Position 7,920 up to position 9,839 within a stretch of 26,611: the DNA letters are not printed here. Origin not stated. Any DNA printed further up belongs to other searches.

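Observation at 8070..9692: FHA-fused ferredoxin reductase with a repeat-bearing linker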

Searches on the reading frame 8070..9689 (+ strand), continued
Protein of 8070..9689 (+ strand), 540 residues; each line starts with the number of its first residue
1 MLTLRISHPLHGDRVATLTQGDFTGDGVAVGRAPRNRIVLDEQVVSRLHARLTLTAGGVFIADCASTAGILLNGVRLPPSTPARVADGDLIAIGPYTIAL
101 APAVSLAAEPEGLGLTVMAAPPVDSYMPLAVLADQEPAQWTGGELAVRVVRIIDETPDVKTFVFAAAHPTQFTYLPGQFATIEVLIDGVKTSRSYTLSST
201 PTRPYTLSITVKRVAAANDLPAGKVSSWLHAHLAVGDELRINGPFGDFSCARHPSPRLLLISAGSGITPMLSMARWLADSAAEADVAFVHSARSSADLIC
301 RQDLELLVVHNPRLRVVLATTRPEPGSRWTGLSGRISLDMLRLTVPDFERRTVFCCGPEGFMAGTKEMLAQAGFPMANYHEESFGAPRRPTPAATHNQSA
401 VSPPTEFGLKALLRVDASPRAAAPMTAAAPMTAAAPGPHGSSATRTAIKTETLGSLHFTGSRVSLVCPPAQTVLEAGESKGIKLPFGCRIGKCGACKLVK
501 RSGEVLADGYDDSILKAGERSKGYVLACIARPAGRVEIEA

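Call 9: find_encoding_contigs(protein=P0001, flank=10000, max_places=4)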
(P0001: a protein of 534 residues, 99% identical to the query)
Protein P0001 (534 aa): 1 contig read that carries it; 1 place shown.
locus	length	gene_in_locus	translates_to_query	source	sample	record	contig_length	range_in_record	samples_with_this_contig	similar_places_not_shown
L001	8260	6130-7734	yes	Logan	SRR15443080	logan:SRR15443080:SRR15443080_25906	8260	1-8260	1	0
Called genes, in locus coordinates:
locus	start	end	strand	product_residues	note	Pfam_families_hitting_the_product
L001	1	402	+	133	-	?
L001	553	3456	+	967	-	PF07959:Fucose_pyrophosphorylase, PF00288:GHMP_kinases_N, PF08544:GHMP_kinases_C (weak)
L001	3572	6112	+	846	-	PF00498:FHA, PF16697:Yop-YscD_cpl, PF00027:cNMP_binding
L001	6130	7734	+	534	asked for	PF00498:FHA, PF16697:Yop-YscD_cpl, PF00970:FAD_binding_6, PF00175:NAD_binding_1, PF00111:Fer2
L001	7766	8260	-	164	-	?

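Call 10: find_encoding_contigs(protein=P0005, flank=10000, max_places=2)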
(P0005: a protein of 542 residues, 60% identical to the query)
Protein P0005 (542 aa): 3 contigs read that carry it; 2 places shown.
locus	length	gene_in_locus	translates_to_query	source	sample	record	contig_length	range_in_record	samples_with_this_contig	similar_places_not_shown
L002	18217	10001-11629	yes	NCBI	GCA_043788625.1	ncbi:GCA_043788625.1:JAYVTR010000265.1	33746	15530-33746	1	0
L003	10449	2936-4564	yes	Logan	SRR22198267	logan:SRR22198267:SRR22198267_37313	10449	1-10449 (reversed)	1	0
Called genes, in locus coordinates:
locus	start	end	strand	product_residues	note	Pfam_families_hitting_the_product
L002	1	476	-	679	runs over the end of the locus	PF22745:Nlig-Ia (faint), PF01653:DNA_ligase_aden, PF03120:OB_DNA_ligase, PF12826:HHH_2 (faint), PF14520:HHH_5 (faint), PF00533:BRCT, PF12738:PTCB-BRCT (weak)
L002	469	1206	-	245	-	PF00149:Metallophos (weak), PF12850:Metallophos_2 (faint)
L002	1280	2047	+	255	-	PF06293:Kdo (weak)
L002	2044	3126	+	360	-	-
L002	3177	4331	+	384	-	-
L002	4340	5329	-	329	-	PF13462:Thioredoxin_4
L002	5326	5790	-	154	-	PF00300:His_Phos_1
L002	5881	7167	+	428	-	PF00764:Arginosuc_synth, PF20979:Arginosuc_syn_C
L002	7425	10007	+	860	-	PF00498:FHA, PF16697:Yop-YscD_cpl (weak), PF00027:cNMP_binding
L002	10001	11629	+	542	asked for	PF16697:Yop-YscD_cpl, PF00498:FHA, PF00970:FAD_binding_6, PF00175:NAD_binding_1, PF00111:Fer2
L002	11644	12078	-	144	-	PF02661:Fic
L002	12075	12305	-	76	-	PF04014:MazE_antitoxin (faint)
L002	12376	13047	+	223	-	PF00440:TetR_N, PF16925:TetR_C_13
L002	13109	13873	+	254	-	PF00106:adh_short, PF08659:KR, PF23441:SDR, PF01370:Epimerase (weak), PF13561:adh_short_C2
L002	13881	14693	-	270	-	-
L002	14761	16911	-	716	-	PF12679:ABC2_membrane_2, PF12698:ABC2_membrane_3, PF01061:ABC2_membrane (weak), PF12730:ABC2_membrane_4 (weak), PF02517:Rce1-like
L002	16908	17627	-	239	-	PF00005:ABC_tran, PF13555:AAA_29 (faint), PF13304:AAA_21 (weak)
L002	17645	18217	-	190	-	?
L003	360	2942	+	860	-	PF00498:FHA, PF16697:Yop-YscD_cpl (weak), PF00027:cNMP_binding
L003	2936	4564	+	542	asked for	PF16697:Yop-YscD_cpl, PF00498:FHA, PF00970:FAD_binding_6, PF00175:NAD_binding_1, PF00111:Fer2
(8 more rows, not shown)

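Call 11: find_encoding_contigs(protein=P0063, flank=10000, max_places=2)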
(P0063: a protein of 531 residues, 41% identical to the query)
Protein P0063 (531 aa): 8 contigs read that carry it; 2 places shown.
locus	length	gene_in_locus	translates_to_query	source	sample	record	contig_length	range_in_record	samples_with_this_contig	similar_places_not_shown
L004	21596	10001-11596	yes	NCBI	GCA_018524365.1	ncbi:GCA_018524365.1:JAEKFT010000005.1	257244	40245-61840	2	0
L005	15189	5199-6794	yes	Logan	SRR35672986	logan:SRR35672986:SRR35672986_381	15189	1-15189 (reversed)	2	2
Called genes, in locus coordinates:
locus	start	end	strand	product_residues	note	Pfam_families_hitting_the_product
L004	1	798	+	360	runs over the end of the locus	PF01571:GCV_T, PF08669:GCV_T_C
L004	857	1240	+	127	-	PF01597:GCV_H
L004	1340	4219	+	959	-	PF02347:GDC-P, PF01212:Beta_elim_lyase (weak), PF21478:GcvP2_C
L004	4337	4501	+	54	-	-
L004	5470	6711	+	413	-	-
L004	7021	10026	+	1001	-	PF12801:Fer4_5 (weak), PF00498:FHA, PF16697:Yop-YscD_cpl (weak)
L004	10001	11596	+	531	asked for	PF00498:FHA, PF16697:Yop-YscD_cpl, PF00970:FAD_binding_6, PF00175:NAD_binding_1, PF00111:Fer2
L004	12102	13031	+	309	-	PF00126:HTH_1, PF03466:LysR_substrate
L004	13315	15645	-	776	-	PF19313:DUF5916 (weak)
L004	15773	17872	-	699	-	PF03412:Peptidase_C39, PF00664:ABC_membrane, PF00005:ABC_tran, PF02463:SMC_N (faint)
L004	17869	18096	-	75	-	-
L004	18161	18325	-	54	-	-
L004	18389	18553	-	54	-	-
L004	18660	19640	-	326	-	PF13640:2OG-FeII_Oxy_3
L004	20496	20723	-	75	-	PF11391:DUF2798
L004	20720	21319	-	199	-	PF00258:Flavodoxin_1 (weak), PF03358:FMN_red, PF12724:Flavodoxin_5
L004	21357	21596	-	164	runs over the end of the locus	PF11158:DUF2938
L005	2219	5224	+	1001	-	PF12801:Fer4_5 (weak), PF00498:FHA, PF16697:Yop-YscD_cpl (weak)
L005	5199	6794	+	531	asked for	PF00498:FHA, PF16697:Yop-YscD_cpl, PF00970:FAD_binding_6, PF00175:NAD_binding_1, PF00111:Fer2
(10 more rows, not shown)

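Call 12: find_encoding_contigs(protein=P0031, flank=10000, max_places=2)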
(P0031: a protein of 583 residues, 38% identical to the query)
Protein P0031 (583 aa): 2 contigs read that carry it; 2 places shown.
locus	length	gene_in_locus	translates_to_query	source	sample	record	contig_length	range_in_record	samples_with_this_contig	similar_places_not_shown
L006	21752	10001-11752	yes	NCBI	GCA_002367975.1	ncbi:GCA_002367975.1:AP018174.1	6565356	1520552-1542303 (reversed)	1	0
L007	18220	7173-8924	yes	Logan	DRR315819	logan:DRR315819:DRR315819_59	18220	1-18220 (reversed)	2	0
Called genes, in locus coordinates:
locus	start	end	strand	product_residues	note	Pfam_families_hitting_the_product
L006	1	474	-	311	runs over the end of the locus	PF09613:HrpB1_HrpK (faint), PF07719:TPR_2 (faint), PF12569:NatA_aux_su (weak), PF13414:TPR_11 (faint), PF13424:TPR_12 (faint), PF13428:TPR_14 (faint), PF13431:TPR_17 (faint), PF14559:TPR_19 (weak), +4 more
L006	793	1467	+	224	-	PF00005:ABC_tran, PF02463:SMC_N (weak), PF13304:AAA_21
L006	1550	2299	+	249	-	PF02527:GidB, PF13847:Methyltransf_31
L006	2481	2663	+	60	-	-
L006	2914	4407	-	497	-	PF00149:Metallophos (faint)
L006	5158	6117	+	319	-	PF06051:DUF928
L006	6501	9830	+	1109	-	PF16697:Yop-YscD_cpl, PF00498:FHA, PF00027:cNMP_binding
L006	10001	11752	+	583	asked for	PF00498:FHA, PF16697:Yop-YscD_cpl, PF00970:FAD_binding_6, PF00175:NAD_binding_1, PF00111:Fer2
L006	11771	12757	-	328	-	PF13599:Pentapeptide_4 (weak), PF25296:Decapeptide (faint), PF00805:Pentapeptide, PF13576:Pentapeptide_3 (faint), PF00805:Pentapeptide, PF13599:Pentapeptide_4 (weak), PF00805:Pentapeptide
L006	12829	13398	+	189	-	PF00080:Sod_Cu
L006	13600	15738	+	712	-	PF05226:CHASE2, PF00069:Pkinase, PF07714:PK_Tyr_Ser-Thr, PF03109:ABC1, PF17667:Pkinase_fungal (weak)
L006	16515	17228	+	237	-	PF00515:TPR_1 (faint), PF13181:TPR_8 (faint), PF13414:TPR_11 (faint), PF13429:TPR_15 (faint), PF13431:TPR_17 (faint), PF07719:TPR_2 (faint), PF13174:TPR_6 (faint), PF13432:TPR_16 (weak), +3 more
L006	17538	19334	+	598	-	PF07244:POTRA (faint), PF08479:POTRA_2, PF03865:ShlB, PF01103:Omp85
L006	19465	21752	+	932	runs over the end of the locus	PF00515:TPR_1 (faint), PF07719:TPR_2 (faint), PF13424:TPR_12 (weak), PF12770:CHAT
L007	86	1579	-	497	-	PF00149:Metallophos (faint)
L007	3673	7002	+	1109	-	PF16697:Yop-YscD_cpl, PF00498:FHA, PF00027:cNMP_binding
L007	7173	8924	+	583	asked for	PF00498:FHA, PF16697:Yop-YscD_cpl, PF00970:FAD_binding_6, PF00175:NAD_binding_1, PF00111:Fer2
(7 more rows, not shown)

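Call 18: find_related_loci(query=A1, collection=genome_contigs, flank=10000)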
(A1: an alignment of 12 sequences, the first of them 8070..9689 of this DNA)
Query A1 (540 aa) in genome_contigs; peptide patterns used: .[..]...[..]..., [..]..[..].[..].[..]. (x = any residue, [..] = any of these).
599 stretches matched a pattern (row limit reached: there are more); 589 encode a relative of the query (tblastn E <= 1e-3); the best 80 are kept; 80 distinct loci.
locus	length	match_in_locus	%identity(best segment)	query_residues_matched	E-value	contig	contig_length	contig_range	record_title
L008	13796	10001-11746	38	1-540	1e-124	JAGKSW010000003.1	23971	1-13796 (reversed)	MAG: Nostoc sp. TH1S01 contig-5-p1, whole genome shotgun sequence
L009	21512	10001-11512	41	1-540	1e-120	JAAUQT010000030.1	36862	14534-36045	MAG: Cyanobacteria bacterium RM1_2_2 NODE_343_length_36862_cov_4.071267, whole genome shotgun sequence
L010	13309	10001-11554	38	22-540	3e-119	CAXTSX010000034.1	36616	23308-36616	MAG TPA_asm: uncultured bacterium isolate public_SRR11456922_metawrap_bin.4 genome assembly, contig: public_SRR11456922_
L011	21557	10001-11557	39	14-540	6e-119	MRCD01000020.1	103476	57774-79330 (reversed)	Calothrix sp. HK-06 NIES-2101_Scaffold_20, whole genome shotgun sequence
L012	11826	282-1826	39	30-540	2e-115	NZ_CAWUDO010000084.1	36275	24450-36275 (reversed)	Nostoc sp. CCY 9925 isolate Nostoc CCY 9925 NODE_84_length_36275_cov_125.040530, whole genome shotgun sequence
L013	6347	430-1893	40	30-540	2e-115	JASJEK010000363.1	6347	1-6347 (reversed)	MAG: Xenococcaceae cyanobacterium MO_234.B1 MO_234.c_5031, whole genome shotgun sequence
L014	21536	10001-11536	39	30-540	8e-115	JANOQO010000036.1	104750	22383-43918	MAG: Synechococcales cyanobacterium VAR_4_metabat_312 VAR_4_k141_360408, whole genome shotgun sequence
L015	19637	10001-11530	39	30-540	4e-113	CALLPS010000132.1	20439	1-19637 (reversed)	MAG: uncultured Pleurocapsa sp. isolate H4_Bin_Bin_164_1 genome assembly, contig: c_000000122742, whole genome shotgun s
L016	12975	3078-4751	38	1-539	7e-113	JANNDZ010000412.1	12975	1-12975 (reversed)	MAG: Pseudanabaena sp. OTE_75_metabat_487_sub OTE_75_k141_4361299, whole genome shotgun sequence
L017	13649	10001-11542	38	30-540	1e-112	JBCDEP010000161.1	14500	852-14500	MAG: Cyanobacteria bacterium P01_G01_bin.67 k141_1593485_length_14500_cov_26.2458, whole genome shotgun sequence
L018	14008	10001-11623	37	1-540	2e-108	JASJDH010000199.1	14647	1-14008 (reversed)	MAG: Leptolyngbyaceae cyanobacterium MO_188.B28 MO_188.c_4533, whole genome shotgun sequence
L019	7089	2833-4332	38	1-540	4e-107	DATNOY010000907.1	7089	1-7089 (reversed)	MAG TPA_asm: Coleofasciculaceae cyanobacterium isolate SMAG_U16467 k141_1688705, whole genome shotgun sequence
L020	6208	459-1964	38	30-540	3e-105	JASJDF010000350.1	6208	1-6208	MAG: Xenococcaceae cyanobacterium MO_188.B19 MO_188.c_15006, whole genome shotgun sequence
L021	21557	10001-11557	37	1-540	4e-105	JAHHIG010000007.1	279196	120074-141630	MAG: Tildeniella nuda ZEHNDER 1965/U140 scaffold_61_c2, whole genome shotgun sequence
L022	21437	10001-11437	37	30-540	1e-104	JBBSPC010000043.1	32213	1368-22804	MAG: Chroococcales cyanobacterium isolate LS6_sbin.46 LS6_sbin.46_K_324363_L_32213_cov_25.5893, whole genome shotgun seq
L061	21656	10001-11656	38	1-539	3e-113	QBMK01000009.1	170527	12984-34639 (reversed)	MAG: Pseudanabaena sp. isolate ULC068bin1 scaffold9_size170527, whole genome shotgun sequence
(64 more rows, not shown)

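Call 25: search_solved_structures(query=window:8070-9689:+, max_evalue=0.00001, show_alignments=1)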
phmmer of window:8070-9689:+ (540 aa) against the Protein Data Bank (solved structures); distinct sequences matched with E-value up to 0.00001: 102 (the best 60 are shown).
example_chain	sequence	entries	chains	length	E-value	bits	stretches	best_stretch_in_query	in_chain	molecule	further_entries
5ogx_A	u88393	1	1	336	6.9e-27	97.7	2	144-384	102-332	Cytochrome P450 reductase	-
1krh_A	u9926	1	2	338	2.1e-25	92.8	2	172-386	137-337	Benzoate 1,2-Dioxygenase Reductase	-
1cqx_A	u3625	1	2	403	1.9e-21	79.7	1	134-386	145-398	FLAVOHEMOPROTEIN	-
3ozu_A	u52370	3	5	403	3.7e-21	78.8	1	134-386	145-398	Flavohemoprotein | Flavohemoglobin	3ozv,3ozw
1gvh_A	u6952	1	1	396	2.1e-19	73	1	136-386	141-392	FLAVOHEMOPROTEIN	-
4eh1_A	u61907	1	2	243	3.6e-19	72.2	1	156-386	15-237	Flavohemoprotein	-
7qu3_A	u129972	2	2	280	7.3e-18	67.9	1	192-385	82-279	Na(+)-translocating NADH-quinone reductase subunit F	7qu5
7rom_A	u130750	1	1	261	1e-15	60.8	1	158-375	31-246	NADH-cytochrome b5 reductase 1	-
2eix_A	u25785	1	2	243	7.1e-15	58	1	158-361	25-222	NADH-cytochrome b5 reductase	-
7xk3_F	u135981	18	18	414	1.4e-14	57.1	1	193-386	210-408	Na(+)-translocating NADH-quinone reductase subunit F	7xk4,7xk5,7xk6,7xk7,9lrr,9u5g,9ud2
8a1t_F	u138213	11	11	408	2.2e-14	56.4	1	193-385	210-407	Na(+)-translocating NADH-quinone reductase subunit F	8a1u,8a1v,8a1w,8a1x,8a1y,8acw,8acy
6o0a_A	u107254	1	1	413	3.4e-14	55.8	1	148-386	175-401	Flavohemoglobin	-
7c3a_A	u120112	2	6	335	5.9e-14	55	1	167-384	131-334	Ferredoxin reductase component of carbazole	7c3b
7qty_A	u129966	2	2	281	1.8e-13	53.4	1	191-385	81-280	Na(+)-translocating NADH-quinone reductase subunit F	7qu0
5yly_A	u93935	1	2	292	3.7e-13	52.4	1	148-362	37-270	Nitrate reductase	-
6laa_A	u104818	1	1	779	5.2e-13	51.9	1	183-326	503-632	Cytochrome P450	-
6kbh_A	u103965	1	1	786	9.8e-13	51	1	175-388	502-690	Cytochrome P450 monooxygenase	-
2pia_A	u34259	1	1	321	2.8e-12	49.5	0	444-532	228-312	PHTHALATE DIOXYGENASE REDUCTASE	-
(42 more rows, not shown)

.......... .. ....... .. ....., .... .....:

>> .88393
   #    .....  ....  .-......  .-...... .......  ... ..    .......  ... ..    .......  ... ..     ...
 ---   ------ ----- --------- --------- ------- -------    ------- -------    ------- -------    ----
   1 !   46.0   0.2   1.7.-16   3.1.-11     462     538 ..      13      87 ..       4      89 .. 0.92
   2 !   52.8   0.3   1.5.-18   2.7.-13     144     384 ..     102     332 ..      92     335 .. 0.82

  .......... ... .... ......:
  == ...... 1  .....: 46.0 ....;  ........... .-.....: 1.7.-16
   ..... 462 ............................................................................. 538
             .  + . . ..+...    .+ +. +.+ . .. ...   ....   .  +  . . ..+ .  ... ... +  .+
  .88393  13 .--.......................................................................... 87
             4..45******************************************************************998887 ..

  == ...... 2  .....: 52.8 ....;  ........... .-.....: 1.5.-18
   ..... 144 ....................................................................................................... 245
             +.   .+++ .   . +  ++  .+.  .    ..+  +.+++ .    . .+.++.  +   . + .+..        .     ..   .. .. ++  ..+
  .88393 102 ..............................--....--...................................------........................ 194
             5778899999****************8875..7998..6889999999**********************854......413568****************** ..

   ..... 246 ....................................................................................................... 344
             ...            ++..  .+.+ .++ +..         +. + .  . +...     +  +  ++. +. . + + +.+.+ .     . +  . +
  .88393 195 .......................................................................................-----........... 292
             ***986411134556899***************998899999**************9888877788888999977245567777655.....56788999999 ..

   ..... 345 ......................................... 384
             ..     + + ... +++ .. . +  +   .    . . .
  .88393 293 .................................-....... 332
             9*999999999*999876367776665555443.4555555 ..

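Call 39: predict_structure(alignment_id=A4)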
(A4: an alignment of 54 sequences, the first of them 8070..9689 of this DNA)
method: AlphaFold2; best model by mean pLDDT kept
length: 540 residues; sequences in the alignment: 54
mean_pLDDT: 85.4   pTM: 0.65
mean pLDDT of the five models: 85.4, 84.5, 83.8, 83.4, 83.1
residues with pLDDT >= 90: 366; 70-90: 89; 50-70: 23; < 50: 62
segments of 3 or more residues with pLDDT < 50: 105-116, 394-408, 416-449
pLDDT, mean of each block of 10 residues (from residue 1): 92 91 94 95 96 94 96 97 95 96 54 49 88 91 96 95 96 96 92 93 96 85 90 96 93 97 94 96 97 93 94 97 85 93 97 95 96 97 67 47 45 48 36 38 39 89 92 92 82 88 87 84 93 95
secondary structure, 60 per line:
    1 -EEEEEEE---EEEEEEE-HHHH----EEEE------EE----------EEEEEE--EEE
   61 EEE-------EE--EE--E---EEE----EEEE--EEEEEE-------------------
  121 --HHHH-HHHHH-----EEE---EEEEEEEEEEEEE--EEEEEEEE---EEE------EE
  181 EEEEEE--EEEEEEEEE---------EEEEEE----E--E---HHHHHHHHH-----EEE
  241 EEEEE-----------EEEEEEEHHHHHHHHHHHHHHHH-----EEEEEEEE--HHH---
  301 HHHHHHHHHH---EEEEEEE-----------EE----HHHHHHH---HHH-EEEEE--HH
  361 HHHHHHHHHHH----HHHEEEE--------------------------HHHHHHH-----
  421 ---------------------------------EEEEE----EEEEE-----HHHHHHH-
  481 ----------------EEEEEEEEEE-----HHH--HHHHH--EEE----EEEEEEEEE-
elements in order: E2-8 E12-18 H20-23 E28-31 E50-55 E58-63 E83-85 E90-93 E96-101 H123-126 H128-132 E138-140 E144-156 E159-166 E170-172 E179-186 E189-197 E207-212 H224-232 E238-245 E257-263 H264-279 E285-292 H301-310 E314-320 H338-344 E352-356 H359-371 E379-382 H409-415 E454-458 E463-467 H473-479 E497-506 H517-521 E524-526 E531-539
